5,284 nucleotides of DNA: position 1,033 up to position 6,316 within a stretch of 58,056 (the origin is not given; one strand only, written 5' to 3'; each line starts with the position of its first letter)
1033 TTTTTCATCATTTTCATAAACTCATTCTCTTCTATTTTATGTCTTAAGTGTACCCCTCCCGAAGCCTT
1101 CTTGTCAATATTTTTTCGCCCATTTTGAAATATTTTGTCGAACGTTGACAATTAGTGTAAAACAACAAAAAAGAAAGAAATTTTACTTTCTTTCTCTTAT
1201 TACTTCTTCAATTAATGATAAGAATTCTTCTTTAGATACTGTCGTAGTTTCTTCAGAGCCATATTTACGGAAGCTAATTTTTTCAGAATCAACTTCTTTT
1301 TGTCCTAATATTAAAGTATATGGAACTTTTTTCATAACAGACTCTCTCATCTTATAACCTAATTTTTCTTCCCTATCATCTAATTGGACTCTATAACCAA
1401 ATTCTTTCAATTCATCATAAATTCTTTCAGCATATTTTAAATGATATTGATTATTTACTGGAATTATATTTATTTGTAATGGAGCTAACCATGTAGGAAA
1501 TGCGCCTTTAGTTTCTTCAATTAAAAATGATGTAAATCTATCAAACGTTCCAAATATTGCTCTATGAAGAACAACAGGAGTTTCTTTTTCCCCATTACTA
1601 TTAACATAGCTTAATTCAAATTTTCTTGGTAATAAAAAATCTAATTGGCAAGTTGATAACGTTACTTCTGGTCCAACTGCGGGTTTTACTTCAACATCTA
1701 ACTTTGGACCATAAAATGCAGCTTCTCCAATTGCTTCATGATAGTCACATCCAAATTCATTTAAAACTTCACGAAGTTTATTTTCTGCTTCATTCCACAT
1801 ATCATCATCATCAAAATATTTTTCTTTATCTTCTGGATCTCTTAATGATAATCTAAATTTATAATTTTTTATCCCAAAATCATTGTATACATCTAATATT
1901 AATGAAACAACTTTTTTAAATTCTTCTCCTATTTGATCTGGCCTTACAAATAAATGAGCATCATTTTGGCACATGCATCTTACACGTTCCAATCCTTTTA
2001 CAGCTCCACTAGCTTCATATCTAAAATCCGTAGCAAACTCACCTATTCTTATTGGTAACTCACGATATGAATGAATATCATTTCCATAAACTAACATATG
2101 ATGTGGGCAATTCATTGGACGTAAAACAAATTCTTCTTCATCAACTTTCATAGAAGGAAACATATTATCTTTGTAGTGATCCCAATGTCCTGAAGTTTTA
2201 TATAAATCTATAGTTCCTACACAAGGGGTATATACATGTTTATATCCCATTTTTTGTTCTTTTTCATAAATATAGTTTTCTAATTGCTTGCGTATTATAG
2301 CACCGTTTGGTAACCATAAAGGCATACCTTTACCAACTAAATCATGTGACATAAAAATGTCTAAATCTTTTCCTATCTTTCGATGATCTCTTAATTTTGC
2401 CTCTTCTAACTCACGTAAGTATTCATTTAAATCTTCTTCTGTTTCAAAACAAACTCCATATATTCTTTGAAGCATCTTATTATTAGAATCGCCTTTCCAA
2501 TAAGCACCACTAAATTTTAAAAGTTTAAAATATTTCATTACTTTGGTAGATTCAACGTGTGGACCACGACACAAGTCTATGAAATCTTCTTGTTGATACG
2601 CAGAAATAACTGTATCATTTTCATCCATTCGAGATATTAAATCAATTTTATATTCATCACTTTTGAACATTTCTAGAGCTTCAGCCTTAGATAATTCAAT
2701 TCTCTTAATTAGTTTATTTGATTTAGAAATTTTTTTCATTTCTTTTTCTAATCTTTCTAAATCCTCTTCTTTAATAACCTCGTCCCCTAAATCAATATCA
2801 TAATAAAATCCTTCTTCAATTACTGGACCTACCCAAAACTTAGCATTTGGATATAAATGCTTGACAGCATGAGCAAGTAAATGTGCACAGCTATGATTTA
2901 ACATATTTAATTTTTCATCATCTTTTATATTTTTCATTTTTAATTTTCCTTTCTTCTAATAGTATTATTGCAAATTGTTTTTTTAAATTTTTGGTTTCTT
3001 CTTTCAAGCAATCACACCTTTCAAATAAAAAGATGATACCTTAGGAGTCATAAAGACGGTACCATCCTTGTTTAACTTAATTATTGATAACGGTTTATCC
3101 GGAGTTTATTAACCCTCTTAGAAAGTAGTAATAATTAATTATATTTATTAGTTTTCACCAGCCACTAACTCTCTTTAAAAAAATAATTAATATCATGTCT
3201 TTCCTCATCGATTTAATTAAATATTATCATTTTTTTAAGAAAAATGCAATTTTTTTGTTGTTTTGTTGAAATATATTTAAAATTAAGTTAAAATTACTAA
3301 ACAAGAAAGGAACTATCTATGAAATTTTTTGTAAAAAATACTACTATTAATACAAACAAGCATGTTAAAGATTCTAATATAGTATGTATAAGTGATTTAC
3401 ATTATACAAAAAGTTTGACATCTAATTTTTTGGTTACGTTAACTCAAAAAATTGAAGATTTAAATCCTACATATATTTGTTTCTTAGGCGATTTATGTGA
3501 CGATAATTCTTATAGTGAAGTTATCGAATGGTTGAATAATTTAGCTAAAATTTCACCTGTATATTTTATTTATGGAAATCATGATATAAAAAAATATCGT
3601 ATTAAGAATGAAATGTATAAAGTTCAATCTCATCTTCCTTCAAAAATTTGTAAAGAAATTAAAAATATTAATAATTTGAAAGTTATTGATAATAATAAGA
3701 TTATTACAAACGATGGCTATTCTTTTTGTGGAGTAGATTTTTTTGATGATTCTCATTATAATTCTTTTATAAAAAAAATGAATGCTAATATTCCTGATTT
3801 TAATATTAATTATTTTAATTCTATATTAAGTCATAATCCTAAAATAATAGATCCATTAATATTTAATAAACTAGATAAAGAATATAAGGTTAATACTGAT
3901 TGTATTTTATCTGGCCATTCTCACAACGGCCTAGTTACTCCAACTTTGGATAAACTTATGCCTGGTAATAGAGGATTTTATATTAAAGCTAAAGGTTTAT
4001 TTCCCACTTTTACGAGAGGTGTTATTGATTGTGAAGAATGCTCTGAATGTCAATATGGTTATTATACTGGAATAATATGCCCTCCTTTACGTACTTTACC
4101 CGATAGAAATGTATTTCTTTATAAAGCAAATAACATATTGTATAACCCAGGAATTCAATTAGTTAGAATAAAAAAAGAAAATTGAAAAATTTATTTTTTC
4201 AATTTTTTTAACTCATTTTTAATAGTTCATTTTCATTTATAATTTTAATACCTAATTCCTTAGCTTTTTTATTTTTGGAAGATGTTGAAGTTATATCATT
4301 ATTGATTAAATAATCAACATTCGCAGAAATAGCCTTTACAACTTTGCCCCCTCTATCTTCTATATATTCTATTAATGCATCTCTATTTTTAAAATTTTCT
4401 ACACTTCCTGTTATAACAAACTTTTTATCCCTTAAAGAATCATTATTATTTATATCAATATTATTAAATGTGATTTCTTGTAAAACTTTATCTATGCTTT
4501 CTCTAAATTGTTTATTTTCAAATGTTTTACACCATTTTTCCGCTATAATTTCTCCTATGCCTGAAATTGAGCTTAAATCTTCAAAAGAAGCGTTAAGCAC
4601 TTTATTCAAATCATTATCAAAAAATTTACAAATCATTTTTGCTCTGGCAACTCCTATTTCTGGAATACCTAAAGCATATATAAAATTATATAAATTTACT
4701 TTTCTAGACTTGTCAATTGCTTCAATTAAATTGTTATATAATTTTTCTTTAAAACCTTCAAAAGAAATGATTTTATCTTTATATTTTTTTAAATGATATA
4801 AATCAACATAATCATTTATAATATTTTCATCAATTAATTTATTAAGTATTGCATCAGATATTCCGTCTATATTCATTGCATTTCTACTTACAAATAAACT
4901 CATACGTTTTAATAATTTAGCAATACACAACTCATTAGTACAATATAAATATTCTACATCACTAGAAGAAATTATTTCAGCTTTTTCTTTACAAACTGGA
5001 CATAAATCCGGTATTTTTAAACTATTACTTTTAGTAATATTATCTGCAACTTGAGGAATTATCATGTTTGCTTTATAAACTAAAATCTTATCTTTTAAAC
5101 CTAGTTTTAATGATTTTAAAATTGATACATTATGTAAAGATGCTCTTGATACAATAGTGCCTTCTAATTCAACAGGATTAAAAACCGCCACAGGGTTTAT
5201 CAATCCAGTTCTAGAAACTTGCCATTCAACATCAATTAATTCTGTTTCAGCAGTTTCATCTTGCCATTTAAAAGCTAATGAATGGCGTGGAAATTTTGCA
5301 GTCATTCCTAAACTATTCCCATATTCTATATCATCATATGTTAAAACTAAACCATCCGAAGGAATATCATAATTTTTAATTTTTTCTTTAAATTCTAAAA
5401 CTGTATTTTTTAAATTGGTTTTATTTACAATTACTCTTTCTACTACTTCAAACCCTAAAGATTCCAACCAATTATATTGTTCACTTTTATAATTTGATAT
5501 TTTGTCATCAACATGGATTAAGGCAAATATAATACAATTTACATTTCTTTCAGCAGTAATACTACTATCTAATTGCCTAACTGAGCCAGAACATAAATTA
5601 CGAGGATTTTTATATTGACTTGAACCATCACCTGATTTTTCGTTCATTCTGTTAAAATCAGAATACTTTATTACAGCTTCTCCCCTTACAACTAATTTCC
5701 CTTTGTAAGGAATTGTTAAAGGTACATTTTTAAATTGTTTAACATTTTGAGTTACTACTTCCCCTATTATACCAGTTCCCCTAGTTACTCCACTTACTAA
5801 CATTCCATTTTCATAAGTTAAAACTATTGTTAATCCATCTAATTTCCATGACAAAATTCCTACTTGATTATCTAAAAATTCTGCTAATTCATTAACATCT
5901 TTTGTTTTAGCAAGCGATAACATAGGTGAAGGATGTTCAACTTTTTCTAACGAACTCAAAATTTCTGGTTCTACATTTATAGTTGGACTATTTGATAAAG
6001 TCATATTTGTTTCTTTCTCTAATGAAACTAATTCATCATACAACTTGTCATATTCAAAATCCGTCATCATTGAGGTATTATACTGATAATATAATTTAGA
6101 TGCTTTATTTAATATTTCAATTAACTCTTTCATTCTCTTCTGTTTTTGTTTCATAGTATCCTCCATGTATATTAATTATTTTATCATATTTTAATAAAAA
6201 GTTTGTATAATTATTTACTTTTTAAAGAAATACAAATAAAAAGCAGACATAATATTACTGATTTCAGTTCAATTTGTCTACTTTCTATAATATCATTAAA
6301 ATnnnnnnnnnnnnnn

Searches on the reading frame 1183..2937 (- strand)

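Call 53: search_protein_families(library=pfam, proteins=[window:1183-2937:-], max_evalue=0.0001)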
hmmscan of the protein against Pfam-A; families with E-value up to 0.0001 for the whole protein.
window:1183-2937:- (584 aa): 3 families
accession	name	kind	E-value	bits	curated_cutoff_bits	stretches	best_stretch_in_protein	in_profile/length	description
PF00587.30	tRNA-synt_2b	-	1e-37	130.4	29.3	1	267-475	8-178/179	tRNA synthetase class II core domain (G, H, P, S and T)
PF03129.25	HGTP_anticodon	-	2.1e-20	73.1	21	1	488-578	1-93/94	Anticodon binding domain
PF07973.19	tRNA_SAD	-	2.2e-15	56.8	24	1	112-160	2-44/44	Threonyl and Alanyl tRNA synthetase second additional domain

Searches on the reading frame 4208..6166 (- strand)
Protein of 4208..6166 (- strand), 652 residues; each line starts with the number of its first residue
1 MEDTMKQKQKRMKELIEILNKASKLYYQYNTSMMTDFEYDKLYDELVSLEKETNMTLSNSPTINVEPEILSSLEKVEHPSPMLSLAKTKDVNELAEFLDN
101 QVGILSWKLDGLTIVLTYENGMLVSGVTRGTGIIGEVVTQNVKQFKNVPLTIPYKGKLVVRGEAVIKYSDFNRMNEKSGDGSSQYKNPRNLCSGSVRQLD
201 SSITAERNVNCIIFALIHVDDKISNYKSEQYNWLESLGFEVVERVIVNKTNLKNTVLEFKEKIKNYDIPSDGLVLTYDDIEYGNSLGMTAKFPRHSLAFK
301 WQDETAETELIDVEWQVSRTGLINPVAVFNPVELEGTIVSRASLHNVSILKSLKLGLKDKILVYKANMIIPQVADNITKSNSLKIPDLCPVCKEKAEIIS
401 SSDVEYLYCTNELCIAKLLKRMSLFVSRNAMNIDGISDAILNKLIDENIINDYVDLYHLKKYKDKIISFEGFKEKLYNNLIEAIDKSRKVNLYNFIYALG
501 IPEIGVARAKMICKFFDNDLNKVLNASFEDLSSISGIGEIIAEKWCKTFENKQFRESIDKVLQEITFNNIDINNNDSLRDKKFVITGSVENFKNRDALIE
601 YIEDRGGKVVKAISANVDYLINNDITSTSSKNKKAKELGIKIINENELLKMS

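Call 53: search_protein_families(library=pfam, proteins=[window:4208-6166:-], max_evalue=0.0001)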
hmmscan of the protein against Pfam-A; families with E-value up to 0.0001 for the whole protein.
window:4208-6166:- (652 aa): 9 families
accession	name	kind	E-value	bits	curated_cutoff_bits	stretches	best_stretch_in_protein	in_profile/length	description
PF01653.23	DNA_ligase_aden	-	6.8e-56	190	27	1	71-302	2-251/253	NAD-dependent DNA ligase adenylation domain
PF03120.22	DNA_ligase_OB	-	1.2e-24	86.4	32.9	1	307-381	1-75/79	NAD-dependent DNA ligase OB-fold domain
PF12826.13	HHH_2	-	1.1e-12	48.4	27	1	495-558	2-64/64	Helix-hairpin-helix motif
PF00533.33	BRCT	-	2.8e-10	40.7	21.3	1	578-650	6-76/78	BRCA1 C Terminus (BRCT) domain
PF14520.12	HHH_5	-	2.3e-07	31.6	27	1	497-548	3-54/57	Helix-hairpin-helix domain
PF22745.1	Nlig-Ia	-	9.4e-07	29.8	27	1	20-61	14-55/92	DNA ligase-like, N-terminal NAD+-binding domain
PF16589.12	BRCT_2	-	3.6e-05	24.4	27.3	0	578-642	3-64/86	BRCT domain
PF12738.14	PTCB-BRCT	-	9.6e-05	22.8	22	0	592-644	10-60/63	twin BRCT domain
PF00633.29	HHH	-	9.7e-05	22.5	24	0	520-544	2-26/30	Helix-hairpin-helix motif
